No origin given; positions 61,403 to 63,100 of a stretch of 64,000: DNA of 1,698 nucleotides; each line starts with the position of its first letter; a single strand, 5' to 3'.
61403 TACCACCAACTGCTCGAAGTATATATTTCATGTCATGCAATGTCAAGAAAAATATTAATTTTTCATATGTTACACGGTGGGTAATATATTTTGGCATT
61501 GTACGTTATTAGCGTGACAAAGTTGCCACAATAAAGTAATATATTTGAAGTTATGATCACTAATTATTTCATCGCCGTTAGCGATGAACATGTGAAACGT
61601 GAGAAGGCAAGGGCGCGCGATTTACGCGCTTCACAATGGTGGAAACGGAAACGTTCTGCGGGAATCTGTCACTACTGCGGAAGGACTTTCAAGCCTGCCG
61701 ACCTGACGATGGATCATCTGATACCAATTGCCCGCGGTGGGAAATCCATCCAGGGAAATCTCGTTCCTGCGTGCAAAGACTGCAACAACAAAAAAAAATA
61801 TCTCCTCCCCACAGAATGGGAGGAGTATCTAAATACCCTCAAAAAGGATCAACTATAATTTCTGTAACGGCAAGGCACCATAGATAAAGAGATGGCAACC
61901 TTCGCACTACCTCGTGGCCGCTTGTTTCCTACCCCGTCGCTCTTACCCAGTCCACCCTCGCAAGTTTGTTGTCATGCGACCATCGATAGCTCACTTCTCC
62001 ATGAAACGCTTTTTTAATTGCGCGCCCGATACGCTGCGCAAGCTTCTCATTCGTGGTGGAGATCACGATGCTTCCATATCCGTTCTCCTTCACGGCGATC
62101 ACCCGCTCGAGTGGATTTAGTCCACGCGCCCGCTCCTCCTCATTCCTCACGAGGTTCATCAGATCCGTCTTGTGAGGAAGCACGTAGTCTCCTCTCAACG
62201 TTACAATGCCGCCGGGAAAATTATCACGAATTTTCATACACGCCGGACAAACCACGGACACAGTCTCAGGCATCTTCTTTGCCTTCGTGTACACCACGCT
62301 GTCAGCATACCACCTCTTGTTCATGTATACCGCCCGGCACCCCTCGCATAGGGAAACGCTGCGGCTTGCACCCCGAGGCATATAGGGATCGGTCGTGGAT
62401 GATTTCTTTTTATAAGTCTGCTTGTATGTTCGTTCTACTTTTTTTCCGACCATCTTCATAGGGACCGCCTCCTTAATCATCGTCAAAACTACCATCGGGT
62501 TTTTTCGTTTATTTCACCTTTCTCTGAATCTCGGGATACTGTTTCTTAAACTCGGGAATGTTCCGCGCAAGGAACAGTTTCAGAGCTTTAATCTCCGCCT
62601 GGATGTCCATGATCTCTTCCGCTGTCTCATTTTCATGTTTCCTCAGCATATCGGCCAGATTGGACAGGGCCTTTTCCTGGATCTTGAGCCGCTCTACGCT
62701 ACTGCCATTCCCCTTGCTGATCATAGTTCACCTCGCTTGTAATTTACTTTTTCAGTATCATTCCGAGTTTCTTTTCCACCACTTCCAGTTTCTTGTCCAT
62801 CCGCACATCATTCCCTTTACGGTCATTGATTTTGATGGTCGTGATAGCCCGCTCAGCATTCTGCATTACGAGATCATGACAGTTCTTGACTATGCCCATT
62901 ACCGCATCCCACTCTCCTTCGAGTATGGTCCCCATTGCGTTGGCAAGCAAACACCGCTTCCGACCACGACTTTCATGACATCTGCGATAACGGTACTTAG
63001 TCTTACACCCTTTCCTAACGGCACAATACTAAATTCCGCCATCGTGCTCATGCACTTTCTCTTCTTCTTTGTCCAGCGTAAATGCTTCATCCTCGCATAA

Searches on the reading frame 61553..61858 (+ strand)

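Call 3: search_protein_families(library=pfam, proteins=[window:61553-61858:+], max_evalue=1)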
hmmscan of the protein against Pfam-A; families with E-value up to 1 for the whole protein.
window:61553-61858:+ (101 aa): 8 families
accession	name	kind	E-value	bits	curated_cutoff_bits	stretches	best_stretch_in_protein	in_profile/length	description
PF01844.29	HNH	-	1.7e-14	54.1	21.4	1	39-82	1-45/47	HNH endonuclease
PF14279.12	HNH_5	-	4.6e-13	49.3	27.5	1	39-83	1-45/56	HNH endonuclease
PF13395.12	HNH_4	-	2.4e-05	24.6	22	1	39-85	1-52/54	HNH endonuclease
PF17026.10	zf-RRPl_C4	-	0.0038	17.8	28.9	1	38-97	20-81/108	Putative ribonucleoprotein zinc-finger pf C4 type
PF13913.12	zf-C2HC_2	-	0.0063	16.6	27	1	38-48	4-14/25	zinc-finger of a C2HC-type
PF00096.32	zf-C2H2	-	0.055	14.4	25.2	1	39-56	3-20/23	Zinc finger, C2H2 type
PF18319.7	Zn_ribbon_PriA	-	0.1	13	26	1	36-45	16-25/27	PriA DNA helicase Cys-rich region (CRR) domain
PF13930.12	Endonuclea_NS_2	-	0.14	12.8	27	1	51-95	56-100/132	DNA/RNA non-specific endonuclease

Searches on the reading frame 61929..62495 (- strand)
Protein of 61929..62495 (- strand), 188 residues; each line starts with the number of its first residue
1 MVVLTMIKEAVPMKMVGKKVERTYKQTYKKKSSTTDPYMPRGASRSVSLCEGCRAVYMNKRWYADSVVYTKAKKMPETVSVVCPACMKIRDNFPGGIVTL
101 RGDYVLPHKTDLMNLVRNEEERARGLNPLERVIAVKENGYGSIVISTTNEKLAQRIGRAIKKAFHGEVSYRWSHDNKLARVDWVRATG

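Call 3: search_protein_families(library=pfam, proteins=[window:61929-62495:-], max_evalue=1)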
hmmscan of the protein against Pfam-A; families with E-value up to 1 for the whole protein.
window:61929-62495:- (188 aa): 2 families
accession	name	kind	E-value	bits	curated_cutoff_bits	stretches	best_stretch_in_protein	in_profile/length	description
PF04981.18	NMD3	-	4.8e-05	23.4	24.9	1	80-169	131-218/243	NMD3 family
PF10298.14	WhiA_N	-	0.07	13.7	23.4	1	141-179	25-63/86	WhiA N-terminal LAGLIDADG-like domain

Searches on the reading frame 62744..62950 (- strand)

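Call 38: search_protein_families(library=pfam, proteins=[window:62744-62950:-], max_evalue=0.0001)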
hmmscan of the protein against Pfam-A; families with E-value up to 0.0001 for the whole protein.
window:62744-62950:- (68 aa): 1 family
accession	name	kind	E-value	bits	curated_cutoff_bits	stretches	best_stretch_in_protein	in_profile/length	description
PF01910.22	Thiamine_BP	-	1.5e-17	63.8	24.9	1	4-59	36-92/92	Thiamine-binding protein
